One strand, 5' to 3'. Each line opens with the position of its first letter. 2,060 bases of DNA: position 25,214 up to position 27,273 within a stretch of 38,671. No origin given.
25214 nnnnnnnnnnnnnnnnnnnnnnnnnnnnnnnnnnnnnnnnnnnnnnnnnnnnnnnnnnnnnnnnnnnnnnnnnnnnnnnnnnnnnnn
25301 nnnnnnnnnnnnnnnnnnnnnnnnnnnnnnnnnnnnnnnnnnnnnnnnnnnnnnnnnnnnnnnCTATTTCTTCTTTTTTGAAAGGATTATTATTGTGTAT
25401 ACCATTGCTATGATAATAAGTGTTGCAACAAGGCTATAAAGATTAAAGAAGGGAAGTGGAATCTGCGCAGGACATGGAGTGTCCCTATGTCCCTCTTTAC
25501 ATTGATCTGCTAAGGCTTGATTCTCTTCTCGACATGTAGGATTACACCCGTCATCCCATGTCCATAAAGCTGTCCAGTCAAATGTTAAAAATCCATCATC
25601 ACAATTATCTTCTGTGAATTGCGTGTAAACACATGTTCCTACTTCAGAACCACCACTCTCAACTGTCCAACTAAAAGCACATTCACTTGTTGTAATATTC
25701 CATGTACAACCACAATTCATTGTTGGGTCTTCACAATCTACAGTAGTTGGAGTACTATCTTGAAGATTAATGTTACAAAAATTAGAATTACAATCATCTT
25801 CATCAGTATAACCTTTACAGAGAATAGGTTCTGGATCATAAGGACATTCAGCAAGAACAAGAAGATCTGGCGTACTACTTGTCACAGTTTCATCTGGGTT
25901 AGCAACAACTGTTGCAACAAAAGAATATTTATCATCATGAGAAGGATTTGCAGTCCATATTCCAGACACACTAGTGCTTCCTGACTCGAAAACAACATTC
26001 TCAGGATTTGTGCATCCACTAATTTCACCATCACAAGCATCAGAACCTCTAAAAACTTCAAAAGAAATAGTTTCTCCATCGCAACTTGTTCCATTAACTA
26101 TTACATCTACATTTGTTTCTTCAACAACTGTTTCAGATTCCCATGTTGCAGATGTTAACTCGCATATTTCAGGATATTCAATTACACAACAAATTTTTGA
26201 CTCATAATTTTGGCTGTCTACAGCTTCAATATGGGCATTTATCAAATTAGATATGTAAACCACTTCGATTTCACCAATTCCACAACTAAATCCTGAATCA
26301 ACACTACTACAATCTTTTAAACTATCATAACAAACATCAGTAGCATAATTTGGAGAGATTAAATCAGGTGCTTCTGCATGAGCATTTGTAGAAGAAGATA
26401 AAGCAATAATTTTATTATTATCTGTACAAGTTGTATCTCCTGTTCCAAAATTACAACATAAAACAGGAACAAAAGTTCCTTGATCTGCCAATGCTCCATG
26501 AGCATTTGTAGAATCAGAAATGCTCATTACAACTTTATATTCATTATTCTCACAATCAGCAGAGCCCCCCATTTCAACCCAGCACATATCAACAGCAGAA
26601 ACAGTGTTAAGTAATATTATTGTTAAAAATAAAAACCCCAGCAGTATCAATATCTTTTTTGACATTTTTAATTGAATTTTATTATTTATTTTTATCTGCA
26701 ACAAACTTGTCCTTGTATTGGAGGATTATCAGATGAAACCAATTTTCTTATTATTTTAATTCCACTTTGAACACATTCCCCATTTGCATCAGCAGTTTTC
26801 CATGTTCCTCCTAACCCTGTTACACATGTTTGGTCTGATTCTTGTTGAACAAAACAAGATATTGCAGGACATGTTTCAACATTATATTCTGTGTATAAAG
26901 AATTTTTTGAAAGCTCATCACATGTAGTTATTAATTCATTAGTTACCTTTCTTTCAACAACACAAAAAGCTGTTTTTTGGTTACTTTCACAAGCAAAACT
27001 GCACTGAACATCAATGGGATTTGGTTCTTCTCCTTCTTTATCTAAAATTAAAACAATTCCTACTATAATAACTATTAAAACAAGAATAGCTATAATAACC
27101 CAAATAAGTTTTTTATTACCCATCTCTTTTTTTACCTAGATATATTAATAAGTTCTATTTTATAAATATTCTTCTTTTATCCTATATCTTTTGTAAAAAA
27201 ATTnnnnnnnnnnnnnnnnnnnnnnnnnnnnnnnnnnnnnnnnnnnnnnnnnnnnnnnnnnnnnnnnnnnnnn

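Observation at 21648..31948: Co-directional ~9 kb array of seven exported or membrane-anchored proteins of unknown function with a divergent tandem-Lrp regulator: candidate cell-surface (host-contact) module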

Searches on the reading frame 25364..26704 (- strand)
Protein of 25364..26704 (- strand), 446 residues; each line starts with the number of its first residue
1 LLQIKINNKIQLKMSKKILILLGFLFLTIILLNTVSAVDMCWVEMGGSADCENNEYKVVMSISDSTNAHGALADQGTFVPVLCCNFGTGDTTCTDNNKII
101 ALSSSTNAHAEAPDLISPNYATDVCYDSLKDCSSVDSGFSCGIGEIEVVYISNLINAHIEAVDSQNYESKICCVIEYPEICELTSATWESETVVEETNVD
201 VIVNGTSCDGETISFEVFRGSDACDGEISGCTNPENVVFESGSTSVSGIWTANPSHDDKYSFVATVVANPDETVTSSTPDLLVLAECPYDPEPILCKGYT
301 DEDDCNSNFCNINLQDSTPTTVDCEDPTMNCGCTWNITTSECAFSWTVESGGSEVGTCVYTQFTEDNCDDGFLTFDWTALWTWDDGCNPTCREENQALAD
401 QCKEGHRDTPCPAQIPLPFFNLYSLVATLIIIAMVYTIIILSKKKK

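Call 3: search_protein_families(library=pfam, proteins=[window:25364-26704:-], max_evalue=0.1)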
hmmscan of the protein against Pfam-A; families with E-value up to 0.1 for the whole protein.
window:25364-26704:- (446 aa): 0 families

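Call 4: search_protein_families(library=ncbifam, proteins=[window:25364-26704:-], max_evalue=0.1)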
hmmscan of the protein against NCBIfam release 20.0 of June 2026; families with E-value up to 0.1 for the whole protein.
window:25364-26704:- (446 aa): 0 families

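Call 13: search_solved_structures(query=window:25364-26704:-, max_evalue=10)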
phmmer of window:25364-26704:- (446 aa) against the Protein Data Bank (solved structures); distinct sequences matched with E-value up to 10: 2.
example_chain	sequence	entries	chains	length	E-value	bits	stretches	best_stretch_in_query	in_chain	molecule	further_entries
8yp2_A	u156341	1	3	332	1.2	11.1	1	286-390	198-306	NADP-dependent oxidoreductase domain-containing protein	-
8yp9_A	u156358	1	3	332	1.2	11.1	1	286-390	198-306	NADP-dependent oxidoreductase domain-containing protein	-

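Call 14: find_homologous_proteins(query=window:25364-26665:-, max_evalue=0.001)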
Query window:25364-26665:- (433 aa): 66 proteins with E <= 0.001 among 4063 candidates.
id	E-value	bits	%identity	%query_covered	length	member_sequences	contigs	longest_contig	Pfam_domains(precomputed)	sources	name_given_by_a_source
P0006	4.0e-295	997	100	100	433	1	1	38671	-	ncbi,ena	-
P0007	2.7e-170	585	66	74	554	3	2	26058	-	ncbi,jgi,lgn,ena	ncbi:hypothetical protein ES703_28225 [subsurface metagenome]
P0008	8.2e-170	584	63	77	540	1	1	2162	-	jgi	jgi:hypothetical protein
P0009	2.0e-165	569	65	78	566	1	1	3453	-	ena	-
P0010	3.0e-163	562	49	100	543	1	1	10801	-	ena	-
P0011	2.4e-162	559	49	100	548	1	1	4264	-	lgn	-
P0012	5.3e-161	555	66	77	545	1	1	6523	-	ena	-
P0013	5.2e-156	538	61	72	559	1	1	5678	-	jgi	-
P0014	5.2e-156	538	50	100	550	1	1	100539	-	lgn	-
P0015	7.0e-156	538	62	77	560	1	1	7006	-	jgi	jgi:hypothetical protein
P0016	1.1e-155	537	49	100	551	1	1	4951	-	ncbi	-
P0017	2.5e-154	533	60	80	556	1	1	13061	-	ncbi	-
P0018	3.1e-152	526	63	80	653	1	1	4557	-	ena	-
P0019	3.3e-152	526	58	83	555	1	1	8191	-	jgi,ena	-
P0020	4.5e-151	522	47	100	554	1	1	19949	-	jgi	-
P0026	7.9e-130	452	53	100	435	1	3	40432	-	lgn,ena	-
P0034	2.5e-90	322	42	99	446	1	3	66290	-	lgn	-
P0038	3.1e-83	298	43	78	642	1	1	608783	-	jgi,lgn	jgi:cysteine-rich repeat protein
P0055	1.5e-47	181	34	76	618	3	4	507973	-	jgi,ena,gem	jgi:hypothetical protein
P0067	1.6e-29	121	32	88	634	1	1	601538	-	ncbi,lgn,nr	ncbi:MAG: hypothetical protein PHH00_01370 [Candidatus Nanoarchaeia archaeon]|nr:hypothetical protei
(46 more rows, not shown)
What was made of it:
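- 25364..26665 (-): E: 433-aa Cys-rich type I membrane protein. Signal peptide, three S-x-x-T-N-A-H repeats (26171-26587), an Ig-like sandwich, a Cys-rich stalk, then a conserved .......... motif + TM + KKKK (25367-25474). 66 homologues (call 14).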

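Call 16: find_encoding_contigs(protein=P0014, flank=10000, max_places=2)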
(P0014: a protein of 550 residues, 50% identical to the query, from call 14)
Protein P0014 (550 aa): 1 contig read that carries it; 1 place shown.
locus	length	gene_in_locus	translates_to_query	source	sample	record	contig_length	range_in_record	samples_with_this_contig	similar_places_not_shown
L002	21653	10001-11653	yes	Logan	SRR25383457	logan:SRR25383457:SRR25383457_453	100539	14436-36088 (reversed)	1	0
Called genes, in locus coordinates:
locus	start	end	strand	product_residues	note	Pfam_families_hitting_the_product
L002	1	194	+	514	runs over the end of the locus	PF00437:T2SSE, PF27713:UCP018868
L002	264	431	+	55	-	-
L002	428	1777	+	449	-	PF00482:T2SSF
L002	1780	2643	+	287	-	PF00482:T2SSF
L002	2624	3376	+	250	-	-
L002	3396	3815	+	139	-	-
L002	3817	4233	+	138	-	PF01951:Archease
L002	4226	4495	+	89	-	-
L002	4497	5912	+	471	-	PF01139:RtcB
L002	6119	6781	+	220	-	-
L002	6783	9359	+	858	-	PF05345:He_PIG, PF17963:Big_9 (weak)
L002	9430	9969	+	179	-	-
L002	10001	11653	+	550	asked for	-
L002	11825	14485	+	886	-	PF00801:PKD (weak), PF18911:PKD_4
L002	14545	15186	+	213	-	PF00009:GTP_EFTU (faint), PF01926:MMR_HSR1, PF02421:FeoB_N (weak), PF08477:Roc (faint), PF16897:MMR_HSR1_Xtn (weak)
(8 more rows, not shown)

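Call 17: find_encoding_contigs(protein=P0026, flank=10000, max_places=2)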
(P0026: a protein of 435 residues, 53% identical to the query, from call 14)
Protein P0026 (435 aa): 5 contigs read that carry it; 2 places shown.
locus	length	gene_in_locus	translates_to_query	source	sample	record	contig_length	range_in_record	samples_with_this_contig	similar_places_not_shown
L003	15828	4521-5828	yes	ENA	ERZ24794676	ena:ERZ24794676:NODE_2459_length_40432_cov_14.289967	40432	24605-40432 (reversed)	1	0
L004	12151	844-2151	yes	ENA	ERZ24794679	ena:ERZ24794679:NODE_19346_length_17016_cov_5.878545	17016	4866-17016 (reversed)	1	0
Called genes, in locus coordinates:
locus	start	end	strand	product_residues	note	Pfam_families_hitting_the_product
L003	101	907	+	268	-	PF13495:Phage_int_SAM_4, PF00589:Phage_integrase, PF22823:MrpR_C_cat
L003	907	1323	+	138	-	PF01951:Archease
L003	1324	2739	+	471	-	PF01139:RtcB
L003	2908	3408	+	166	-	-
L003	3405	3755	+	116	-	-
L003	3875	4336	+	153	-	-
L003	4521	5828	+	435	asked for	-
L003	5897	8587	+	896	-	PF00801:PKD, PF18911:PKD_4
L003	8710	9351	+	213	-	PF03193:RsgA_GTPase (faint), PF01926:MMR_HSR1, PF02421:FeoB_N (weak), PF08477:Roc (faint), PF00009:GTP_EFTU (weak), PF16897:MMR_HSR1_Xtn (weak)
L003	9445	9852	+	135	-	PF09846:OapB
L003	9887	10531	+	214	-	-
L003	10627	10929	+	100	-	PF09845:OapC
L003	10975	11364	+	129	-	-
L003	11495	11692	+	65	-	-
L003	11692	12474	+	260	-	PF01909:NTP_transf_2 (weak), PF18765:Polbeta (weak)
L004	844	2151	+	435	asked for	-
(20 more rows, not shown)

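Call 18: find_encoding_contigs(protein=P0034, flank=10000, max_places=2)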
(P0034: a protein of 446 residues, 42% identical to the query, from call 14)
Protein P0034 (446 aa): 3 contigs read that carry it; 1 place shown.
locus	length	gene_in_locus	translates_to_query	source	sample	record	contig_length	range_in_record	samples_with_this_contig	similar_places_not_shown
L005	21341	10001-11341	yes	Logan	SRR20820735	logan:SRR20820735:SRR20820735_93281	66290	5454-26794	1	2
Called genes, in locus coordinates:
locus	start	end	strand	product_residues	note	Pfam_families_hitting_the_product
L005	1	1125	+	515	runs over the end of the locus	PF00437:T2SSE, PF27713:UCP018868 (weak)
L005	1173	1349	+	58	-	-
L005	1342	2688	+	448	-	PF00482:T2SSF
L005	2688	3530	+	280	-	PF00482:T2SSF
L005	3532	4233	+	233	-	-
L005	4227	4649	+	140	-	-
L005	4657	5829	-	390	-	PF01139:RtcB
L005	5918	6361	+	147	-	-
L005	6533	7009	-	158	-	PF05168:HEPN (faint)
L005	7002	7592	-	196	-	PF18765:Polbeta (weak)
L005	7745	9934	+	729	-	PF18962:Por_Secre_tail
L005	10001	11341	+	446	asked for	-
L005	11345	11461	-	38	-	-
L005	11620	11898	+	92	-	-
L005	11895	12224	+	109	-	-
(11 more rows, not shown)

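Call 19: find_encoding_contigs(protein=P0038, flank=10000, max_places=1)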
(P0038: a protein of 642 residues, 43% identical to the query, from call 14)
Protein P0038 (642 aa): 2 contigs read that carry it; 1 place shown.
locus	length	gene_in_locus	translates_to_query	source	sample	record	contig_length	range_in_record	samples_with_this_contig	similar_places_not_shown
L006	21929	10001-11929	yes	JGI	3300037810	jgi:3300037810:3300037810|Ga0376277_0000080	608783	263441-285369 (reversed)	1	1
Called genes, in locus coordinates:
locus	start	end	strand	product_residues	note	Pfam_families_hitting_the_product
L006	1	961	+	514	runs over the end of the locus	PF00437:T2SSE, PF27713:UCP018868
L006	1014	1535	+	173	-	PF08433:KTI12, PF13671:AAA_33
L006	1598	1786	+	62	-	-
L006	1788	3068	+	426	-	PF00482:T2SSF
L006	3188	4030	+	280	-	PF00482:T2SSF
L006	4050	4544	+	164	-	PF01872:RibD_C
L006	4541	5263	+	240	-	-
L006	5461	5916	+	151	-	-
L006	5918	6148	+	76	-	-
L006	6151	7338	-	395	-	PF01139:RtcB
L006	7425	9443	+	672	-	-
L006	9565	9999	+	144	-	-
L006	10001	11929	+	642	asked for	-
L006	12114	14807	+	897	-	PF00801:PKD, PF18911:PKD_4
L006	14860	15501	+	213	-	PF00025:Arf (faint), PF03193:RsgA_GTPase (faint), PF01926:MMR_HSR1, PF02421:FeoB_N (weak), PF08477:Roc (faint), PF00009:GTP_EFTU (weak), PF16897:MMR_HSR1_Xtn (weak)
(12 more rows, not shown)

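Call 20: find_encoding_contigs(protein=P0055, flank=10000, max_places=1)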
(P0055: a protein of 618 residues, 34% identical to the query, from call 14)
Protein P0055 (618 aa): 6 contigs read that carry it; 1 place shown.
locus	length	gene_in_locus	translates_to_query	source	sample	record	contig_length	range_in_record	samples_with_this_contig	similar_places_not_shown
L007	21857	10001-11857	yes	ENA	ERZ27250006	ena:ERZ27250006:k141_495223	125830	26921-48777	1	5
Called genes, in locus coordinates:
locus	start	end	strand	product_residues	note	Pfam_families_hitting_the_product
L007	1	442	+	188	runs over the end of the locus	-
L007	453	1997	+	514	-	PF00437:T2SSE, PF27713:UCP018868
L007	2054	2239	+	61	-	-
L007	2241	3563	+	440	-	PF00482:T2SSF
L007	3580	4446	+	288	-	-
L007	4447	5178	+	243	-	-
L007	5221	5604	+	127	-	-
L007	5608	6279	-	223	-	-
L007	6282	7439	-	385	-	PF01139:RtcB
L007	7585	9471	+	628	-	-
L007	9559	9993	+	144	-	-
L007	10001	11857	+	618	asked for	-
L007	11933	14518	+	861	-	PF00801:PKD, PF18911:PKD_4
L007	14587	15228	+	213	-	PF03193:RsgA_GTPase (faint), PF01926:MMR_HSR1, PF02421:FeoB_N (weak), PF08477:Roc (faint), PF00009:GTP_EFTU (weak), PF16897:MMR_HSR1_Xtn (faint)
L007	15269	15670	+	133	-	PF09846:OapB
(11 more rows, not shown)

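Call 21: find_encoding_contigs(protein=P0067, flank=10000, max_places=1)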
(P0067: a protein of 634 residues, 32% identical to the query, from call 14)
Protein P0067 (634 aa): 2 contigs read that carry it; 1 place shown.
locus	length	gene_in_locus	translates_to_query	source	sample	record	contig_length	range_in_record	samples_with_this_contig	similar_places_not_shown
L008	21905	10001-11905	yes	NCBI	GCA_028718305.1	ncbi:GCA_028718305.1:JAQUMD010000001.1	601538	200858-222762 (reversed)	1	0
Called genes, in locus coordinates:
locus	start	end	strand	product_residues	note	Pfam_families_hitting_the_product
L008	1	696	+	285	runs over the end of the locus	PF00482:T2SSF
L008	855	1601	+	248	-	-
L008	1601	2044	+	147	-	-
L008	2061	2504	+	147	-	PF01951:Archease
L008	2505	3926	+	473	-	PF01139:RtcB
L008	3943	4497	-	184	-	-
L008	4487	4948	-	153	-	PF00293:NUDIX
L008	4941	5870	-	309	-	-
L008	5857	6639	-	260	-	PF04055:Radical_SAM, PF13353:Fer4_12 (faint)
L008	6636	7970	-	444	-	PF04055:Radical_SAM (weak)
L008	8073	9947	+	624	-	-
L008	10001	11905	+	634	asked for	-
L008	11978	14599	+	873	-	PF00801:PKD, PF18911:PKD_4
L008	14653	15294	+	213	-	PF03193:RsgA_GTPase (faint), PF00009:GTP_EFTU (faint), PF01926:MMR_HSR1, PF02421:FeoB_N (weak)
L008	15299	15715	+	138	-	PF09846:OapB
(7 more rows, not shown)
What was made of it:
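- The content between rtcB and E varies: a Por_Secre_tail protein, radical SAM genes and HEPN/nucleotidyltransferase pairs appear in other loci (calls 18, 21).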

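Call 37: predict_structure(alignment_id=A1)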
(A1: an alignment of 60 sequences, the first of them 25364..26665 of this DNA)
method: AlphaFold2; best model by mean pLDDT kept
length: 433 residues; sequences in the alignment: 60
mean_pLDDT: 91.9   pTM: 0.66
mean pLDDT of the five models: 91.9, 91.7, 90.7, 89.9, 88.2
residues with pLDDT >= 90: 339; 70-90: 78; 50-70: 16; < 50: 0
segments of 3 or more residues with pLDDT < 50: none
pLDDT, mean of each block of 10 residues (from residue 1): 84 80 78 92 95 90 92 93 94 94 95 96 94 95 93 93 90 95 96 96 97 95 95 97 97 96 95 92 94 93 93 95 95 92 95 85 95 96 95 86 65 90 93 67
secondary structure, 60 per line:
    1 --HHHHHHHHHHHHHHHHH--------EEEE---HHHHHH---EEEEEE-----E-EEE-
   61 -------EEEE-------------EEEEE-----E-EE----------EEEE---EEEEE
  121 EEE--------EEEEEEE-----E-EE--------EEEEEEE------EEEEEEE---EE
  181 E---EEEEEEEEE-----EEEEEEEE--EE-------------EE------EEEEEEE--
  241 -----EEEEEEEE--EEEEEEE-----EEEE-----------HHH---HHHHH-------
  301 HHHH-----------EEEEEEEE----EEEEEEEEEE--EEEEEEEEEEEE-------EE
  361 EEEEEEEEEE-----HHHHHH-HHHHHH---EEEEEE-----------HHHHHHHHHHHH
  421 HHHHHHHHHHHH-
elements in order: H3-19 E28-31 H35-40 E44-49 E57-59 E68-71 E85-89 E109-112 E116-123 E132-138 E156-162 E169-175 E179-181 E185-193 E199-206 E232-238 E246-253 E256-262 E268-271 H289-293 H301-304 E316-323 E328-337 E340-351 E359-370 H376-381 H383-388 E392-397 H409-432
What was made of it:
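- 25364..26665 (-): AF2 pLDDT 91.9 (call 37).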

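Call 41: search_protein_families(library=phrogs, proteins=[window:25364-26665:-], max_evalue=0.01)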
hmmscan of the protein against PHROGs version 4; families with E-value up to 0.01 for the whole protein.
window:25364-26665:- (433 aa): 0 families

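Call 44: fold_search(model_id=the predicted structure, library=pdb)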
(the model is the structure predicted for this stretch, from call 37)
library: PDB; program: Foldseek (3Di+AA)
matches with E <= 10: 1935; with E <= 0.001: 12
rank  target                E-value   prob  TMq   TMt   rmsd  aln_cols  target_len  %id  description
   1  5cl2_B                4.8e-05  0.99  0.15  0.24  19.4       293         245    9  Crystal structure of Spo0M, sporulation control protein, from Bacillus subtilis. (released 2015-12-16)
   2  5cl2_A                1.8e-04  0.98  0.15  0.24  18.2       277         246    8  Crystal structure of Spo0M, sporulation control protein, from Bacillus subtilis. (released 2015-12-16)
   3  8vq8_A                2.4e-04  1.00  0.18  0.34  13.2       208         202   10  Immune receptor complex (released 2025-01-29)
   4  3hrz_B                5.2e-04  1.00  0.16  0.26  16.0       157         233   13  Cobra Venom Factor (CVF) in complex with human factor B (released 2009-07-07)
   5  3frp_G                5.5e-04  1.00  0.18  0.32  16.2       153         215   12  Crystal Structure of Cobra Venom Factor, a Co-factor for C3- and C5 convertase CVFBb (released 2009-04-28)
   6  4ozi_F                5.5e-04  0.98  0.18  0.29  15.4       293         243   10  S2 protein complex (released 2014-04-16)
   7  2p1y_A                5.5e-04  0.97  0.17  0.28  16.0       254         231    8  1.B2.D9, a bispecific alpha/beta TCR (released 2008-02-05)
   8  4ww2_A                7.2e-04  0.99  0.17  0.32  13.5       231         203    8  Crystal structure of human TCR Alpha Chain-TRAV21-TRAJ8, Beta Chain-TRBV7-8, Antigen-presenting glycoprotein CD1d, and (released 2016-02-03)
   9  2pxy_A                8.9e-04  1.00  0.16  0.47   7.0       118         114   14  Crystal structures of immune receptor complexes (released 2007-10-09)
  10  3huj_E                8.9e-04  0.99  0.18  0.34  15.1       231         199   10  Crystal structure of human CD1d-alpha-Galactosylceramide in complex with semi-invariant NKT cell receptor (released 2009-07-28)
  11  4dzb_B                8.9e-04  0.91  0.16  0.26  18.1       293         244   10  Mucosal-associated invariant T cell receptor, Valpha7.2Jalpha33-Vbeta2 (released 2012-03-28)
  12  7k0z_D                9.4e-04  0.98  0.18  0.31  17.4       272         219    7  Marsupial T cell receptor Spl_157 (released 2021-03-24)
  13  6h16_B                1.0e-03  1.00  0.17  0.50   6.2       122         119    9  Structure of LRP6 P3E3P4E4 in complex with VHH L-P2-D07 (released 2019-01-30)
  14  2z31_A                1.0e-03  1.00  0.16  0.47   7.0       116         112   14  Crystal structure of immune receptor complex (released 2007-10-09)
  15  9k2r_N                1.1e-03  0.99  0.17  0.35  12.7       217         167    9  Human T cell receptor (TRAV24*01/TRBV27*01) in complex with HLA-C*1202 and IY11 peptide (released 2025-09-17)
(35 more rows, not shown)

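Call 72: search_protein_families(library=padloc, proteins=[window:25364-26665:-], max_evalue=0.01)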
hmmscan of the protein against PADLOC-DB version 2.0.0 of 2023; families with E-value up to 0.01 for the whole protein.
window:25364-26665:- (433 aa): 0 families

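Call 77: search_solved_structures(query=A1, max_evalue=1)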
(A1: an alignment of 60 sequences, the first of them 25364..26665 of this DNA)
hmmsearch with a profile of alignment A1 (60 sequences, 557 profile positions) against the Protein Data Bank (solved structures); distinct sequences matched with E-value up to 1: 1.
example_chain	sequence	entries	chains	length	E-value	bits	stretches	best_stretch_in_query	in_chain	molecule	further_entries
5ms3_A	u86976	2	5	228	0.89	11.4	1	401-470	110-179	Kallikrein-8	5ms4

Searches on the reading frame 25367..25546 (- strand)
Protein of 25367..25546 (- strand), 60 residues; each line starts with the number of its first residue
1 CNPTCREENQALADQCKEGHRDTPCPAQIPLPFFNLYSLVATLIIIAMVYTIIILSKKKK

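Call 71: search_protein_families(library=ncbifam, proteins=[window:25367-25546:-], max_evalue=10)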
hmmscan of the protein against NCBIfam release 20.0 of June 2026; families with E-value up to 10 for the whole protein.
seq(60 aa): 3 families
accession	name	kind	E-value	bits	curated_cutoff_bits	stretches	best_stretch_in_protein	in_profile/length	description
NF045529.2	Heimdall-CTERM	domain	0.077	13.5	24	1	43-60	9-26/26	Heimdall-CTERM domain-containing surface protein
TIGR04296.1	PEFG-CTERM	domain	0.14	11.9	25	1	40-60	8-28/30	PEFG-CTERM sorting domain-containing protein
NF033507.3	Loki-CTERM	subfamily_domain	1.3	9.4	19.9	1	37-60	4-26/27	Loki-CTERM sorting domain-containing protein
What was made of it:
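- On Archaeal CTERM sorting domains, C-terminus of E: Heimdall-CTERM scores 13.5 bits against a cut-off of 24, and PEFG-CTERM 11.9 against 25 (call 71).
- Closest known: Archaeosortase-type C-terminal sorting signals. Different: Only sub-threshold hits were obtained (E=0.077-1.3, below cut-offs; call 71).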

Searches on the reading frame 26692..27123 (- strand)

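Call 3: search_protein_families(library=pfam, proteins=[window:26692-27123:-], max_evalue=0.1)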
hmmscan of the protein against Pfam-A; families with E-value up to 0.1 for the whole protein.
window:26692-27123:- (143 aa): 1 family
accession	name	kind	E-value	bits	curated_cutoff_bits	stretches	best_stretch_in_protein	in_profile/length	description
PF10095.14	DUF2333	-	0.057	12.8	22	1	4-72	4-70/330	Uncharacterized protein conserved in bacteria (DUF2333)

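Call 4: search_protein_families(library=ncbifam, proteins=[window:26692-27123:-], max_evalue=0.1)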
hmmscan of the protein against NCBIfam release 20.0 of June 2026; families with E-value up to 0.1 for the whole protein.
window:26692-27123:- (143 aa): 1 family
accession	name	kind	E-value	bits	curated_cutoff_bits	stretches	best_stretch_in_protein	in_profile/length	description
NF006283.1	PRK08455.1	equivalog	0.003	17.2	187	1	2-35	15-48/182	flagellar basal body-associated protein FliL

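Call 41: search_protein_families(library=phrogs, proteins=[window:26692-27123:-], max_evalue=0.01)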
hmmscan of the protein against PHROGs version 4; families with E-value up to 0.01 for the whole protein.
window:26692-27123:- (143 aa): 0 families

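Call 72: search_protein_families(library=padloc, proteins=[window:26692-27123:-], max_evalue=0.01)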
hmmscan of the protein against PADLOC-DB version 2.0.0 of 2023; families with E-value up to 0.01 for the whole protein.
window:26692-27123:- (143 aa): 0 families
